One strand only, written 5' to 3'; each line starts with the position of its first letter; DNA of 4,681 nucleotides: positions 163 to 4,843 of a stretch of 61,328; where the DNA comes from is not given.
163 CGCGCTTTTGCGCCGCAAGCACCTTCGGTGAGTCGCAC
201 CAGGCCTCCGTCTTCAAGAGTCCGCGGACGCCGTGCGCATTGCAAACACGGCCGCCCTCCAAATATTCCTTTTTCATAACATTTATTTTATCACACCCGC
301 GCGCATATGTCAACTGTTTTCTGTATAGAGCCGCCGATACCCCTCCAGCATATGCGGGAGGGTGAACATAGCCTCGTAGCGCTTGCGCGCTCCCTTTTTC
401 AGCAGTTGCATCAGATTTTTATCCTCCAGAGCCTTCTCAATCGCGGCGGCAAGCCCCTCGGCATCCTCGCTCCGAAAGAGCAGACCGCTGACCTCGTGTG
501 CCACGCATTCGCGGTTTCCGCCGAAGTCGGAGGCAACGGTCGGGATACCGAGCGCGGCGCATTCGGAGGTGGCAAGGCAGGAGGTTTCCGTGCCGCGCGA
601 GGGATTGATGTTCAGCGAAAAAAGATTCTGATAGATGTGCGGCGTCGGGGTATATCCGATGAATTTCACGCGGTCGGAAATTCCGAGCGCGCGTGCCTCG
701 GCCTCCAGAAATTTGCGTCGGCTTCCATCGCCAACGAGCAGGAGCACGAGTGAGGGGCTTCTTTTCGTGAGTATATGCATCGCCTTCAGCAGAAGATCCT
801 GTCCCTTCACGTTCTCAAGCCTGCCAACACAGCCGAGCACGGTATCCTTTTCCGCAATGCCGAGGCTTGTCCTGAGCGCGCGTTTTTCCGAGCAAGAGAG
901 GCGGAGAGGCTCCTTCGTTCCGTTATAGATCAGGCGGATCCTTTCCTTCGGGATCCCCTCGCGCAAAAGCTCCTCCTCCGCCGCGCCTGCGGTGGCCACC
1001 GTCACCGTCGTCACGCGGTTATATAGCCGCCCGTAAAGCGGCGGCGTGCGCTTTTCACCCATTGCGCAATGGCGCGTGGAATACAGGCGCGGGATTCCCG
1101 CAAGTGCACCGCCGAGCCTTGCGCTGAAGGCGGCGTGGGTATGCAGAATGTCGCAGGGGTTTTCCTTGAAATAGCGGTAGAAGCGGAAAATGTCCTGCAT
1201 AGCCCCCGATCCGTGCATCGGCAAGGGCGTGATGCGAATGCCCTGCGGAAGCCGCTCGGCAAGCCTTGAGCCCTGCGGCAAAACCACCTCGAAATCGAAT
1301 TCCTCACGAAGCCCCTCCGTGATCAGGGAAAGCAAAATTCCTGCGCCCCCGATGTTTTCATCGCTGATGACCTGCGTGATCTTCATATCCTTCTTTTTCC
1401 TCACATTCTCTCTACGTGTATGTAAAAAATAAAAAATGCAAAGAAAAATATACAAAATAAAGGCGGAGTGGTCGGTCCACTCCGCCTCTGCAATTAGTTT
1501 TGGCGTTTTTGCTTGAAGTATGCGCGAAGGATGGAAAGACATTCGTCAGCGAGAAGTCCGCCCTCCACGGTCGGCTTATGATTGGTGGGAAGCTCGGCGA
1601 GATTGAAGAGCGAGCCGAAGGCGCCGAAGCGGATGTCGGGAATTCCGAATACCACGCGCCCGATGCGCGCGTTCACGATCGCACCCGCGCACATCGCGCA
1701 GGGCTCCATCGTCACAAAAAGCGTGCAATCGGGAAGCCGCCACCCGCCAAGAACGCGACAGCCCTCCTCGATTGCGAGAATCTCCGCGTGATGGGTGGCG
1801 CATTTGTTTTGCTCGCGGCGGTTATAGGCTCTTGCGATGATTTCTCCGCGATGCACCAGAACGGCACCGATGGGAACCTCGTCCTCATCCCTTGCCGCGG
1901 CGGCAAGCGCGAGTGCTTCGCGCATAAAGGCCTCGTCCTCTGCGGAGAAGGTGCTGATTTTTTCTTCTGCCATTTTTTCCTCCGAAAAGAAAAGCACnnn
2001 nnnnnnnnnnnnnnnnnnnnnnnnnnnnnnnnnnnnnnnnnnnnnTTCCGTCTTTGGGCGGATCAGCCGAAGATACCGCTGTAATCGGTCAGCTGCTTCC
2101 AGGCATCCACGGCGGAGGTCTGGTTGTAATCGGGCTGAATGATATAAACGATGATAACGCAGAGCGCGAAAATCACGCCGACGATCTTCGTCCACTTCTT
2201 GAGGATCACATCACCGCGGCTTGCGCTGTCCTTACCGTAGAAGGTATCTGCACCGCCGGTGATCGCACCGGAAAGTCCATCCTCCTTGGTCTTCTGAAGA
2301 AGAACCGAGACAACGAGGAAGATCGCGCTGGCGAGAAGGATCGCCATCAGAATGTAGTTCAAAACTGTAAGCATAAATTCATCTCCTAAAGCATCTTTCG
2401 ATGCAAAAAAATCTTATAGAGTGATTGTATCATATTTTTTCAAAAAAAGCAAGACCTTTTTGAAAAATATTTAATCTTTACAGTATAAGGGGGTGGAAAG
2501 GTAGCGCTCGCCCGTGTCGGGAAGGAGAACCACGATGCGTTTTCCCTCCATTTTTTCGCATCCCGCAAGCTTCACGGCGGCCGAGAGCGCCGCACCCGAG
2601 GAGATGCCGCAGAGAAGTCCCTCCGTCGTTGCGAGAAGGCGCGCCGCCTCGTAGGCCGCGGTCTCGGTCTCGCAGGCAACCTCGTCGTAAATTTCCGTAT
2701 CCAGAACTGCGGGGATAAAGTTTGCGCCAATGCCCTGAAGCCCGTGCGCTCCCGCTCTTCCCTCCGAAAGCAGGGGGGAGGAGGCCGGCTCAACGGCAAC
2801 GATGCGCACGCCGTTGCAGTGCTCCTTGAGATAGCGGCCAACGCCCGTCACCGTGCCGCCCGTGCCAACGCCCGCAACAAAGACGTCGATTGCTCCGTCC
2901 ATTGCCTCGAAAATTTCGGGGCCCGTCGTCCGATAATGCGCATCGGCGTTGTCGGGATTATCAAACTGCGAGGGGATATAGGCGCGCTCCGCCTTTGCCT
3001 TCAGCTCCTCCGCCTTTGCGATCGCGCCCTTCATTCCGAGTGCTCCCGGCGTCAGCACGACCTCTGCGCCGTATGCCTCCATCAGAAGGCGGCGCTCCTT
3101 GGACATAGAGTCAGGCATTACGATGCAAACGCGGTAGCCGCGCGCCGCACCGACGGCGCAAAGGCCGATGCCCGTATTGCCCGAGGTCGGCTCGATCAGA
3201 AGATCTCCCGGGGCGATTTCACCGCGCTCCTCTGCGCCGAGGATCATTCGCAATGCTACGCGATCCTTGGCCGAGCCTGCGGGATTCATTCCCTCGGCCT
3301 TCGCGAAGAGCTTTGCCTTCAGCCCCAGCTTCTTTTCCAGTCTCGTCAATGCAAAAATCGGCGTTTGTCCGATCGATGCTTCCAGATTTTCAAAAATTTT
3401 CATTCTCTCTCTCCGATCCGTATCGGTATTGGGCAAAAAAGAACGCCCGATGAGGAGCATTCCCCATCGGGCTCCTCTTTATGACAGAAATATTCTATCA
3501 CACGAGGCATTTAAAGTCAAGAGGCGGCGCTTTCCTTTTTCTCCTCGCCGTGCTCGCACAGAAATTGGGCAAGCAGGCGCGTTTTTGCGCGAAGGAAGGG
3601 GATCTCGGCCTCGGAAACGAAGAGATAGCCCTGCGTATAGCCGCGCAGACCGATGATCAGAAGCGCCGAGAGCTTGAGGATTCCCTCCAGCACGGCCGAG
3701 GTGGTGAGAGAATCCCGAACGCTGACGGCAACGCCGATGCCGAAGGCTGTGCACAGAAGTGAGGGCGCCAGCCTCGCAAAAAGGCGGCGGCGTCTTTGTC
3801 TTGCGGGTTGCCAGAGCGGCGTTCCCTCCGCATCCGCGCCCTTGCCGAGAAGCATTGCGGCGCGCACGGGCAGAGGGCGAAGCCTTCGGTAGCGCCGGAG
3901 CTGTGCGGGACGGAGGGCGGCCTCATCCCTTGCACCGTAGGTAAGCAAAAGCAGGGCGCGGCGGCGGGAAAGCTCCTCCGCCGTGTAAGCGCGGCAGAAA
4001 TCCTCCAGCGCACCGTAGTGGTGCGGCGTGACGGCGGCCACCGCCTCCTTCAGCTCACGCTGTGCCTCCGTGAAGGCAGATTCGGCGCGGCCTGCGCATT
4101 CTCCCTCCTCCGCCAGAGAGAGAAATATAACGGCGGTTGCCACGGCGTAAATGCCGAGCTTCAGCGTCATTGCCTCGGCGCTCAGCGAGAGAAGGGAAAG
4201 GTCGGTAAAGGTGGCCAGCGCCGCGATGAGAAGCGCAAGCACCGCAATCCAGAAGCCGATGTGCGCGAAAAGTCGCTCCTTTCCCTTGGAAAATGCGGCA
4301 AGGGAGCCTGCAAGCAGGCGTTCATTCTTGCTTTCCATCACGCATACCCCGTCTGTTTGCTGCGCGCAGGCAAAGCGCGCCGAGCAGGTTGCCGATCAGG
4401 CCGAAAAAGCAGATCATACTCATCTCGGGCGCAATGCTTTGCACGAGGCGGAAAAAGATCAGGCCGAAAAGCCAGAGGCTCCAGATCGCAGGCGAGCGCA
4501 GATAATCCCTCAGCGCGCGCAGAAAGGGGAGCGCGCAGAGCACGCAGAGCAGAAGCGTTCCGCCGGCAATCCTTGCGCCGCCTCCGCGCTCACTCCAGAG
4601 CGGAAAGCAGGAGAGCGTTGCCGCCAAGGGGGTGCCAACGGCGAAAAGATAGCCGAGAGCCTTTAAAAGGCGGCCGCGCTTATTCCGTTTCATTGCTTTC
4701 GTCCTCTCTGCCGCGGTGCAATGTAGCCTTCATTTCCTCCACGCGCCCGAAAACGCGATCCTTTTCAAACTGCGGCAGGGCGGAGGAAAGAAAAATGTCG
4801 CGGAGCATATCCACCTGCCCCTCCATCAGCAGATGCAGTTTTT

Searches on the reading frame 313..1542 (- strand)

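Call 8: search_protein_families(library=pfam, proteins=[window:313-1542:-], max_evalue=0.01)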
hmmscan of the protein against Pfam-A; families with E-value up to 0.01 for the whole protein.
window:313-1542:- (410 aa): 7 families
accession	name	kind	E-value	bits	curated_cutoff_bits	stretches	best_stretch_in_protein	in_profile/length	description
PF00534.26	Glycos_transf_1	-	2.6e-36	125.2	26.4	1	220-388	2-172/172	Glycosyl transferases group 1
PF13692.12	Glyco_trans_1_4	-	2.1e-29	103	27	1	235-374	3-142/142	Glycosyl transferases group 1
PF13439.12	Glyco_transf_4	-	8e-15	55.7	28.5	1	64-208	1-165/170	Glycosyltransferase Family 4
PF13579.12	Glyco_trans_4_4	-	1e-11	45.9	29.7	1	65-208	1-158/158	Glycosyl transferase 4-like domain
PF02350.25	Epimerase_2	-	0.00062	19.2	30.6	1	121-382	59-327/347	UDP-N-acetylglucosamine 2-epimerase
PF13477.12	Glyco_trans_4_2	-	0.0015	19.1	23.4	1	77-180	19-135/139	Glycosyl transferase 4-like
PF20706.3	GT4-conflict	-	0.0096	15.4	26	0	238-354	202-327/385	Family 4 Glycosyltransferase in conflict systems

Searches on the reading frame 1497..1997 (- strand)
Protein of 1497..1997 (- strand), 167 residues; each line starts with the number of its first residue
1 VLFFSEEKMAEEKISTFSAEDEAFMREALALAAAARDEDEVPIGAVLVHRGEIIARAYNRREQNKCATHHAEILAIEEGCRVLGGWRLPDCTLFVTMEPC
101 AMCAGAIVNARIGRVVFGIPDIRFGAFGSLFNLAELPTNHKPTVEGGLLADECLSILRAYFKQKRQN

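Call 8: search_protein_families(library=pfam, proteins=[window:1497-1997:-], max_evalue=0.01)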
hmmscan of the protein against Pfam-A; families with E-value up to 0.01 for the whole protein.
window:1497-1997:- (167 aa): 4 families
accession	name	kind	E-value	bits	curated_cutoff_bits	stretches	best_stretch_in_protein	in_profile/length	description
PF14437.12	MafB19-deam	-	7.2e-39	133.4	27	1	20-165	2-142/142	MafB19-like deaminase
PF00383.29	dCMP_cyt_deam_1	-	1.7e-31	108.5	25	1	20-118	3-101/102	Cytidine and deoxycytidylate deaminase zinc-binding region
PF14439.12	Bd3614-deam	-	4.8e-08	33.4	38.5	1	39-111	7-78/113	Bd3614-like deaminase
PF18750.7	SNAD4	-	0.0015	19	27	1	62-109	25-73/130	Secreted Novel AID/APOBEC-like Deaminase 4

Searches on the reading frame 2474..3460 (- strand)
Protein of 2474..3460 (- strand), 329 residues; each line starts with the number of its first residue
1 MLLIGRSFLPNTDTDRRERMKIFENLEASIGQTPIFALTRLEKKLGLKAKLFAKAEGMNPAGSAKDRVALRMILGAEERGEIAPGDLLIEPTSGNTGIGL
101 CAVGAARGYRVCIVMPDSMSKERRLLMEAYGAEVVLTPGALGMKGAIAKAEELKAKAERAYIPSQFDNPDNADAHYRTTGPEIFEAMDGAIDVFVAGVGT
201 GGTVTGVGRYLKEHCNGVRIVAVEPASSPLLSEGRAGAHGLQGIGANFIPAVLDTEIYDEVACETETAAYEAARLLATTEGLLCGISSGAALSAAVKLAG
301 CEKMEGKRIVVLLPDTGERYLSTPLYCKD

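Call 8: search_protein_families(library=pfam, proteins=[window:2474-3460:-], max_evalue=0.01)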
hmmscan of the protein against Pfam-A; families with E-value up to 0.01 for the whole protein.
window:2474-3460:- (329 aa): 2 families
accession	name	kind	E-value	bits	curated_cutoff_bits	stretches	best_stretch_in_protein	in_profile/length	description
PF00291.31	PALP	-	2.5e-76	257.3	35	1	29-315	4-295/295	Pyridoxal-phosphate dependent enzyme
PF00107.32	ADH_zinc_N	-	0.0028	18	31.8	1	97-187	1-75/129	Zinc-binding dehydrogenase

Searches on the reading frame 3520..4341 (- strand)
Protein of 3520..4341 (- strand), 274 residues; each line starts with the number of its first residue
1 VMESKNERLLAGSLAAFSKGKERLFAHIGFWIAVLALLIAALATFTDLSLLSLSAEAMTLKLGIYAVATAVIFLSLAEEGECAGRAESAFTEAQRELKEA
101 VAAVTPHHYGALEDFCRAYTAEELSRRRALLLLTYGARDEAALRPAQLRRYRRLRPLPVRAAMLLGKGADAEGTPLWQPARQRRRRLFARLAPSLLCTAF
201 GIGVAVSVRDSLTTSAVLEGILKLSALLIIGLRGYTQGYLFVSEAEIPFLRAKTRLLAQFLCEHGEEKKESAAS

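Call 8: search_protein_families(library=pfam, proteins=[window:3520-4341:-], max_evalue=0.01)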
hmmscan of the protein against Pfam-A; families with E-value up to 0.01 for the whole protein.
window:3520-4341:- (274 aa): 0 families

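Call 14: search_protein_families(library=phrogs, proteins=[window:3520-4341:-], max_evalue=0.01)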
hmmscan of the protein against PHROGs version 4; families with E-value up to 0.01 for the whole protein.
window:3520-4341:- (274 aa): 0 families

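Call 88: search_protein_families(library=ncbifam, proteins=[window:3520-4341:-], max_evalue=0.01)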
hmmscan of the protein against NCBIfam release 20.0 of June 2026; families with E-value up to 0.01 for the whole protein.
window:3520-4341:- (274 aa): 0 families

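Call 91: search_solved_structures(query=window:3520-4341:-, max_evalue=1)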
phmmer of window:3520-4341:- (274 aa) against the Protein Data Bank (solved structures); distinct sequences matched with E-value up to 1: 0.

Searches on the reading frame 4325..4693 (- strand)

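Call 8: search_protein_families(library=pfam, proteins=[window:4325-4693:-], max_evalue=0.01)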
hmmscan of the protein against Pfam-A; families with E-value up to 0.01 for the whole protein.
window:4325-4693:- (123 aa): 1 family
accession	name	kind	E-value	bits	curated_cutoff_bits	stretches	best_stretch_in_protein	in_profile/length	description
PF09991.14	DUF2232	-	0.00018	21.2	27.8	1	47-110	18-80/290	Predicted membrane protein (DUF2232)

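Call 14: search_protein_families(library=phrogs, proteins=[window:4325-4693:-], max_evalue=0.01)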
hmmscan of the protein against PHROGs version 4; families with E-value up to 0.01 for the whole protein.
window:4325-4693:- (123 aa): 0 families

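Call 88: search_protein_families(library=ncbifam, proteins=[window:4325-4693:-], max_evalue=0.01)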
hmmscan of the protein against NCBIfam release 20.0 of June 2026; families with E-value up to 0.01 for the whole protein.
window:4325-4693:- (123 aa): 0 families
